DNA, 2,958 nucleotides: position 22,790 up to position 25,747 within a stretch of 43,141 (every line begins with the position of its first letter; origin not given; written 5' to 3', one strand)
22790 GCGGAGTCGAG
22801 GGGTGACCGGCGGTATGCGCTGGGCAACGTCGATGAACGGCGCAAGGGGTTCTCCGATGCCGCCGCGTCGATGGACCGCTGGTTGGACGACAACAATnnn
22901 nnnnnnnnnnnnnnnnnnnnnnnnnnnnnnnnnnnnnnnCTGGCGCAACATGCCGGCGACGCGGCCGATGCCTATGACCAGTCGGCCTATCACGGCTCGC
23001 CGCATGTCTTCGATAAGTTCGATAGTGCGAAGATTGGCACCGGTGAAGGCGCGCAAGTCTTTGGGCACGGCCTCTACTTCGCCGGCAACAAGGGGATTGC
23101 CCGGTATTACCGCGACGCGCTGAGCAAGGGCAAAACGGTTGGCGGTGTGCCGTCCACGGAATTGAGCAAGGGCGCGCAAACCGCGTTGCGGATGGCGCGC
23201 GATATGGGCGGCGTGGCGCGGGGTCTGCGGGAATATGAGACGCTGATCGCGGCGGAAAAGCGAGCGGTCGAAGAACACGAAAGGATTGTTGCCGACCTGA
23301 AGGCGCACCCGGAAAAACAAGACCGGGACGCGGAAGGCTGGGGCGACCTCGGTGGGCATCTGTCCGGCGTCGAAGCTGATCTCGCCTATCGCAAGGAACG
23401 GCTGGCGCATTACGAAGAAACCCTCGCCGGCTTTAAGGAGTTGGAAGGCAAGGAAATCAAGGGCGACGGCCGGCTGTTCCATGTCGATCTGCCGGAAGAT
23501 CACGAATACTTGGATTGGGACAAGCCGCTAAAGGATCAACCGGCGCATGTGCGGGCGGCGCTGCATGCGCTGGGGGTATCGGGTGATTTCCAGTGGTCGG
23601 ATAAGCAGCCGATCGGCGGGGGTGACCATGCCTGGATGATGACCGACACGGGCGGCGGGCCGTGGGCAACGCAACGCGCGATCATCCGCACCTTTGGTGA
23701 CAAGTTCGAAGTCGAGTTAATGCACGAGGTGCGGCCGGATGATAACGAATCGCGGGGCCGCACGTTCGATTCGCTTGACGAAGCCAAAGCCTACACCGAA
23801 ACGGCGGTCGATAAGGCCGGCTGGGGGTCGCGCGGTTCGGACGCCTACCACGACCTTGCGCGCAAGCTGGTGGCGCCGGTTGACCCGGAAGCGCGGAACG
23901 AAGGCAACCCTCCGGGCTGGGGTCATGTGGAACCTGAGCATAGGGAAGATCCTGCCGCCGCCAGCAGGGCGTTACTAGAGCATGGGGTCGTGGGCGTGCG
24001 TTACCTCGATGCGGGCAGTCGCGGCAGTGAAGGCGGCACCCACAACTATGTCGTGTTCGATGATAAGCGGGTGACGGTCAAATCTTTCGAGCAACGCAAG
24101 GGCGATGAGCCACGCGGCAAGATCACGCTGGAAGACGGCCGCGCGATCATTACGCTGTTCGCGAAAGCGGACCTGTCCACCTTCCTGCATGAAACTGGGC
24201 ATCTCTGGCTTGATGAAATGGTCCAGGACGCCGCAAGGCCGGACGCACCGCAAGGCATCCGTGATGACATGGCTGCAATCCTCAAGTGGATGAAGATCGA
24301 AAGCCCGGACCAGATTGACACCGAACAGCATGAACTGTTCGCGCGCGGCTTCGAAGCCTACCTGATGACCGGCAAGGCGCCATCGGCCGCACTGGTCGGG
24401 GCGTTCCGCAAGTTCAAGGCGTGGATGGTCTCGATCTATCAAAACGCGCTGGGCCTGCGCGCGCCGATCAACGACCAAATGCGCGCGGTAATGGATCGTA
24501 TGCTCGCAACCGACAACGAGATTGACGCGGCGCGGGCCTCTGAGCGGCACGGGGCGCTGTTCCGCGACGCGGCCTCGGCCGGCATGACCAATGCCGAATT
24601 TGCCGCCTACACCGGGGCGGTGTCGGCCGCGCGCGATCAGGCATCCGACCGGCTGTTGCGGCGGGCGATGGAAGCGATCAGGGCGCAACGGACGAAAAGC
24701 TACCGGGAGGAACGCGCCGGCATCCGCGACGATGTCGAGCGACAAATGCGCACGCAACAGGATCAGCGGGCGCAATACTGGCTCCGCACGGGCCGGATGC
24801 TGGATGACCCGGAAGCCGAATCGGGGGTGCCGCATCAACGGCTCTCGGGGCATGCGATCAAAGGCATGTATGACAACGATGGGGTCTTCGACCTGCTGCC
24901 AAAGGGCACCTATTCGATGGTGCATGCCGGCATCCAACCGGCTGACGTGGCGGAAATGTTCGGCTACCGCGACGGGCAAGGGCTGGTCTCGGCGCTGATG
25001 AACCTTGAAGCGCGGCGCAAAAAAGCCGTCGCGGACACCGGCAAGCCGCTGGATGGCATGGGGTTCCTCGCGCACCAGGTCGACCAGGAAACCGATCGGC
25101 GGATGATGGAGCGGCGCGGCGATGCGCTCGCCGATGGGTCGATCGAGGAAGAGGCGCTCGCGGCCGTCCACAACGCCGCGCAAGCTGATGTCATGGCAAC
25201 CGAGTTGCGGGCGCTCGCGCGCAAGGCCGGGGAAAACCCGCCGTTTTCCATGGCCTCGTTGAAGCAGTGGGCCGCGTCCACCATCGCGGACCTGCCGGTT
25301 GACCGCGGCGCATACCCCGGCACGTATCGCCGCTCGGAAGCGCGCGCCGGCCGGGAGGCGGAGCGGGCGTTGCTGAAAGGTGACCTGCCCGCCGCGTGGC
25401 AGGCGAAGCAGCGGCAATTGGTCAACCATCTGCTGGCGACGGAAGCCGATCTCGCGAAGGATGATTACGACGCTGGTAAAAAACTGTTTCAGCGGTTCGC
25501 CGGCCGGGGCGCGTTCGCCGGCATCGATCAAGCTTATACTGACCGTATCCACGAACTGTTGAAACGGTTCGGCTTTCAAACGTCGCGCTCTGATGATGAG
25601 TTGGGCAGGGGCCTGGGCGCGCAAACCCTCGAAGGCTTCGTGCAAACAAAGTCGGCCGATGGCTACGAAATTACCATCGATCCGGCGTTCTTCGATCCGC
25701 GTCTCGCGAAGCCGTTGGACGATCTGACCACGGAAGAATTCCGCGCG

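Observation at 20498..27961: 2487-aa polyvalent virion protein carrying a PARP-like ART module with an Asn at the catalytic Glu position and an HExxH peptidase-like motif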

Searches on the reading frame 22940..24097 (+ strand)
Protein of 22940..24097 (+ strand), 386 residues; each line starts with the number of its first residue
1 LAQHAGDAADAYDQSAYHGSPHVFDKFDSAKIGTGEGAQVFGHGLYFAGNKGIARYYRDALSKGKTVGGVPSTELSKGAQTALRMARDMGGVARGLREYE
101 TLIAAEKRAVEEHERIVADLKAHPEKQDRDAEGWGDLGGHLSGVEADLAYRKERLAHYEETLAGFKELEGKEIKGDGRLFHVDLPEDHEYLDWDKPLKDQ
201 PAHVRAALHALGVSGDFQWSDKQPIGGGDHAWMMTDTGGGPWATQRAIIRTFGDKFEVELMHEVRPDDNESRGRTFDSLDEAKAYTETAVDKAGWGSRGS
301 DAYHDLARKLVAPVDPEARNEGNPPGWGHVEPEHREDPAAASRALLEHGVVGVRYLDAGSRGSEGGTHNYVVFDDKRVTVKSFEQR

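Call 20: search_solved_structures(query=A1, max_evalue=10, show_alignments=2)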
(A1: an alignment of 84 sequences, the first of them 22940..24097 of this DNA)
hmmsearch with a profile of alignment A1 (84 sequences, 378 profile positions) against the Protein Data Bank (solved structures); distinct sequences matched with E-value up to 10: 0.

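Call 33: predict_structure(alignment_id=A1)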
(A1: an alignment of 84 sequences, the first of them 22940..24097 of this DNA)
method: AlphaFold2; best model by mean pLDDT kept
length: 386 residues; sequences in the alignment: 84
mean_pLDDT: 83.2   pTM: 0.73
mean pLDDT of the five models: 83.2, 82.2, 81.0, 80.8, 80.8
residues with pLDDT >= 90: 185; 70-90: 121; 50-70: 70; < 50: 10
segments of 3 or more residues with pLDDT < 50: 1-9
pLDDT, mean of each block of 10 residues (from residue 1): 42 83 89 70 87 90 83 92 89 95 97 94 85 64 92 97 96 88 95 93 95 78 69 65 68 86 58 84 85 78 91 79 57 81 96 91 86 95 81
secondary structure, 60 per line:
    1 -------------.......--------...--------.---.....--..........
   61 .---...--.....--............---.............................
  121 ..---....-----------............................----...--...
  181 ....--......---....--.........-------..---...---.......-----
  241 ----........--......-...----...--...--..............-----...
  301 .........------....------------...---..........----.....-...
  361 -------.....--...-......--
elements in order: E14-20 E44-48 H51-61 E65-67 H77-88 H92-122 H126-129 H141-168 E173-175 E178-184 E190-192 H202-210 E223-225 E229-235 E245-252 E255-260 E274-276 H279-292 H299-309 H316-319 H338-347 E352-356 E368-372 E379-384

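Call 37: fold_search(model_id=the predicted structure, library=pdb)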
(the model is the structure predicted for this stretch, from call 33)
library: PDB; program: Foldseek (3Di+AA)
matches with E <= 10: 211; with E <= 0.001: 0
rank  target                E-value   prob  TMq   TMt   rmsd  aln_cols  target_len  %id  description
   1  5ofa_A                9.1e-02  0.97  0.16  0.12  10.1       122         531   12  Crystal structure of human MORC2 (residues 1-603) with spinal muscular atrophy mutation T424R (released 2018-02-14)
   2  5of9_B                1.2e-01  0.96  0.16  0.12  10.1       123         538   12  Crystal structure of human MORC2 (residues 1-603) (released 2018-02-14)
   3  5of9_A                2.7e-01  0.91  0.16  0.12   8.5       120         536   12  Crystal structure of human MORC2 (residues 1-603) (released 2018-02-14)
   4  2b5u_A                2.7e-01  0.11  0.09  0.07  23.3       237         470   14  Crystal Structure Of Colicin E3 V206C Mutant In Complex With Its Immunity Protein (released 2006-11-07)
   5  5ofb_A                3.3e-01  0.30  0.11  0.08  11.2       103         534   11  Crystal structure of human MORC2 (residues 1-603) with spinal muscular atrophy mutation S87L (released 2018-02-14)
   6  5ofb_B                3.9e-01  0.85  0.16  0.12   9.5       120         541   12  Crystal structure of human MORC2 (residues 1-603) with spinal muscular atrophy mutation S87L (released 2018-02-14)
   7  5ofa_B                5.6e-01  0.77  0.16  0.12   7.8       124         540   11  Crystal structure of human MORC2 (residues 1-603) with spinal muscular atrophy mutation T424R (released 2018-02-14)
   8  3wjt                  5.6e-01  0.05  0.09  0.16  19.7       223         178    8  Crystal structure of the L68D variant of mLolB (released 2014-03-05)
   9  9j3d_D                6.6e-01  0.18  0.16  0.18  20.5       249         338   12  Cryo-EM structure of TMexCD1-TOprJ1 (released 2025-08-13)
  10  9a2v_MODEL_1_A        8.2e-01  0.18  0.15  0.15  20.9       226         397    8  Model of E. coli AcrA by in-cell photo-crosslinking MS and deep learning (released 2023-02-24)
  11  1jch_A                8.7e-01  0.18  0.15  0.12  23.6       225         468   16  Crystal Structure of Colicin E3 in Complex with its Immunity Protein (released 2001-11-30)
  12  9x1w                  1.2e+00  0.30  0.11  0.32   8.3        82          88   16  Crystal structure of de novo designed complement C9 mini-inhibitor form 1 (released 2026-02-18)
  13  2ysu_B                1.3e+00  0.54  0.14  0.40  11.6       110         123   18  Structure of the complex between BtuB and Colicin E2 receptor binding domain (released 2007-06-19)
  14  9tg4_H                1.3e+00  0.06  0.13  0.14  21.3       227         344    8  Structure of the YbjP lipoprotein bound to the AcrABZ-TolC efflux pump (released 2026-04-08)
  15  1ujw_B                1.5e+00  0.16  0.09  0.26  14.9        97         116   18  Structure of the complex between BtuB and Colicin E3 Receptor binding domain (released 2003-11-25)
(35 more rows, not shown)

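Call 38: search_protein_families(library=pfam, alignment_id=A1, max_evalue=0.1)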
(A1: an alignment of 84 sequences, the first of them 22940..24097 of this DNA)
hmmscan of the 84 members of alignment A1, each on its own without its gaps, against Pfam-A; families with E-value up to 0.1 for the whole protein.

A. member 1, window:22940-24097:+ (386 aa): 1 family
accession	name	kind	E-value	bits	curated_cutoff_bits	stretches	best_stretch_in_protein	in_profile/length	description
PF18760.7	ART-PolyVal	-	5.7e-05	24.4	31.2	1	17-66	10-53/140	ADP-Ribosyltransferase in polyvalent proteins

B. families by the number of members that match (of 84 scanned): 25 families
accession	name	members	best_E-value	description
PF18760.7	ART-PolyVal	84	3.1e-08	ADP-Ribosyltransferase in polyvalent proteins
PF13151.12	DUF3990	42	0.0018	Protein of unknown function (DUF3990)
PF08808.17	RES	3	0.052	RES domain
PF18798.6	LPD3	2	0.0026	Large polyvalent protein-associated domain 3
PF09954.14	DUF2188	1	0.0039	Uncharacterized protein conserved in bacteria (DUF2188)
PF09340.15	NuA4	1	0.014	Histone acetyltransferase subunit NuA4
PF05697.18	Trigger_N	1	0.015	Bacterial trigger factor protein (TF)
PF18373.7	Spectrin_2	1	0.021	Spectrin like domain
PF15535.12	Ntox37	1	0.023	Bacterial toxin 37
PF24554.1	DUF7603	1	0.025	Domain of unknown function (DUF7603)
PF11776.13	RcnB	1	0.029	Nickel/cobalt transporter regulator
PF04899.17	MbeD_MobD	1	0.036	MbeD/MobD like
PF13919.11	ASXH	1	0.039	Asx homology domain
PF10458.14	Val_tRNA-synt_C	1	0.043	Valyl tRNA synthetase tRNA binding arm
PF13851.11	GAS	1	0.044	Growth-arrest specific micro-tubule binding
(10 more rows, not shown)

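Call 47: fold_search(model_id=the predicted structure, library=viral)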
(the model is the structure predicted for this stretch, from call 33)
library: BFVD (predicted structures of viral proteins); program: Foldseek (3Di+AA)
matches with E <= 10: 429; with E <= 0.001: 23
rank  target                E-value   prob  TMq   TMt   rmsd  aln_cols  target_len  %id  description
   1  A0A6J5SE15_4          3.8e-15  1.00  0.38  0.12  12.6       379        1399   23  Helicase/UvrB, N-terminal [uncultured Caudovirales phage]
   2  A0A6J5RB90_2          8.1e-15  1.00  0.41  0.18  15.0       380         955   25  Large polyvalent protein associated domain-containing protein [uncultured Caudovirales phage]
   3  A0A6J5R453            1.5e-13  1.00  0.46  0.42   6.6       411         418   20  ART-PolyVal-like domain-containing protein [uncultured Caudovirales phage]
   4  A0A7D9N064            3.5e-13  1.00  0.39  0.39   9.4       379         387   20  (no name in the UniProt tables at hand)
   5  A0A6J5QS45            3.7e-13  1.00  0.38  0.38  12.3       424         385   19  Uncharacterized protein [uncultured Caudovirales phage]
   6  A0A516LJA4            5.1e-13  1.00  0.36  0.26  12.8       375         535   22  (no name in the UniProt tables at hand)
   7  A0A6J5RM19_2          5.1e-13  1.00  0.41  0.15  14.8       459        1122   22  Gene product 88 domain-containing protein [uncultured Caudovirales phage]
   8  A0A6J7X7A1            7.0e-13  1.00  0.37  0.32  13.7       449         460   19  ART-PolyVal-like domain-containing protein [uncultured Caudovirales phage]
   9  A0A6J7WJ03            1.3e-11  1.00  0.32  0.39  16.5       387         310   21  Uncharacterized protein [uncultured Caudovirales phage]
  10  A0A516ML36            4.4e-11  1.00  0.36  0.25  13.4       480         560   17  (no name in the UniProt tables at hand)
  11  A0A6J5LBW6            6.0e-11  1.00  0.38  0.12  15.2       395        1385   18  Cell wall hydrolase, SleB [uncultured Caudovirales phage]
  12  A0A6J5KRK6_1          2.6e-09  1.00  0.38  0.11  10.2       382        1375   18  Large polyvalent protein associated domain-containing protein [uncultured Caudovirales phage]
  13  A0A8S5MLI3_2          1.9e-08  1.00  0.37  0.12  13.6       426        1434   18  Crystallin beta/gamma motif-containing protein [Podoviridae sp. ctlpi2]
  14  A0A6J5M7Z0            2.1e-08  1.00  0.34  0.32  16.7       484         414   15  Uncharacterized protein [uncultured Caudovirales phage]
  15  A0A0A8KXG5            3.8e-08  1.00  0.36  0.16   7.9       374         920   16  Phage-like protein [Burkholderia phage Bp-AMP4]
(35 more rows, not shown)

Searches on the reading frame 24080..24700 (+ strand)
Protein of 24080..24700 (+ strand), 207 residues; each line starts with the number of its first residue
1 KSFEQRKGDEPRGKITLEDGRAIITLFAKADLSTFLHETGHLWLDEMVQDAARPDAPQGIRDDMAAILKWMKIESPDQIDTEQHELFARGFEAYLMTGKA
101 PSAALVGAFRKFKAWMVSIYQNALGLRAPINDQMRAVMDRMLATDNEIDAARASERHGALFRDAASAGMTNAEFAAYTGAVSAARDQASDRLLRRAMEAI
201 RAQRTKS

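Call 77: search_protein_families(library=ncbifam, proteins=[window:24080-24700:+], max_evalue=1)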
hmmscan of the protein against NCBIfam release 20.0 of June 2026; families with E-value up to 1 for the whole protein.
window:24080-24700:+ (207 aa): 0 families

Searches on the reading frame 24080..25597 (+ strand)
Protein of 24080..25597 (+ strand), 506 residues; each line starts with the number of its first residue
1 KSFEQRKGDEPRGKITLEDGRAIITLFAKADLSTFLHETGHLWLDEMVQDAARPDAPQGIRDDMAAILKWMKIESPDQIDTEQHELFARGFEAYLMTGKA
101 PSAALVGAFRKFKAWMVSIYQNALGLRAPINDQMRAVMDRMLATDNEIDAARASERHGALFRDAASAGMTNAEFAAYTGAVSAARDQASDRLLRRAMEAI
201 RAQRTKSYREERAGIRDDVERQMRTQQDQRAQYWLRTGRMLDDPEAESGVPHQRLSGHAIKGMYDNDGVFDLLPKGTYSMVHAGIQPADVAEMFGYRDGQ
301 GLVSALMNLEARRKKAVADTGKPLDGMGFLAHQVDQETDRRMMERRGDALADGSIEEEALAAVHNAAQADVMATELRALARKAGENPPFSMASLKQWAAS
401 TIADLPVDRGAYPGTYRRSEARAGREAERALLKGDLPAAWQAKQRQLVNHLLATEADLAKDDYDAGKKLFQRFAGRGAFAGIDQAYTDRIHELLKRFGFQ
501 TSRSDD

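Call 15: find_homologous_proteins(query=window:24080-25597:+, max_evalue=0.001)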
Query window:24080-25597:+ (506 aa): 11 proteins with E <= 0.001 among 8000 candidates.
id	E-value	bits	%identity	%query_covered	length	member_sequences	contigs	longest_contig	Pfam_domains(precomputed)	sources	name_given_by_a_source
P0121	5.9e-57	212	35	83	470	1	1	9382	-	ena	-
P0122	7.9e-51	192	35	72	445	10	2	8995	-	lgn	-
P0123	4.5e-44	169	32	72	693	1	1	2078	-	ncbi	ncbi:MAG: hypothetical protein ACXABY_32830, partial [Candidatus Thorarchaeota archaeon]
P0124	2.2e-42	164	42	44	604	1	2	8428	PF18812.7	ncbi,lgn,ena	-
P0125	3.9e-41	160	30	97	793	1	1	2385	PF00990.27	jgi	jgi:GGDEF domain-containing protein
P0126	7.6e-30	123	49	28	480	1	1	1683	-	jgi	-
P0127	7.9e-30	122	42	28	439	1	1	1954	-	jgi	jgi:hypothetical protein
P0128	1.2e-24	105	28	89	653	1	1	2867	-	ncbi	-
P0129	1.8e-23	102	40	30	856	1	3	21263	-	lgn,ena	-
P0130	1.2e-20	92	52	20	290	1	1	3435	-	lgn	-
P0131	3.9e-8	51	39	22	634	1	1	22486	PF18798.7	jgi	jgi:hypothetical protein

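Call 16: search_protein_families(library=pfam, proteins=[P0131, P0124, P0121, P0125], max_evalue=0.01)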
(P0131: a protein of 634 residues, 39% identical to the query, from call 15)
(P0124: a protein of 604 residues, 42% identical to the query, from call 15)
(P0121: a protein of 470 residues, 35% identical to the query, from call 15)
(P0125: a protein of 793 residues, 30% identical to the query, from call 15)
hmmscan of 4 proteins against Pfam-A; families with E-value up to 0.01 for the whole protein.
P0131 (634 aa): 2 families
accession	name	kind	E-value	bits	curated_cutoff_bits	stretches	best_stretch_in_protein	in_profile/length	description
PF18798.6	LPD3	-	6.1e-22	78.4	27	1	99-210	2-114/114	Large polyvalent protein-associated domain 3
PF18819.6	MuF_C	-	0.0032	18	27.6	1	496-546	6-58/103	Phage MuF-C-terminal domain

P0124 (604 aa): 1 family
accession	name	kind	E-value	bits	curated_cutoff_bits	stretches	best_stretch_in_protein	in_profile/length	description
PF18812.6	PBECR3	-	1.5e-24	86.5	30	1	171-287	3-113/115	phage-Barnase-EndoU-ColicinE5/D-RelE like nuclease3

P0121 (470 aa): 0 families

P0125 (793 aa): 1 family
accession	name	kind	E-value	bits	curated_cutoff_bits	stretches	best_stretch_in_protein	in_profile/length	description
PF00990.26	GGDEF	-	2e-06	28.1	23.8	1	138-252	34-157/161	Diguanylate cyclase, GGDEF domain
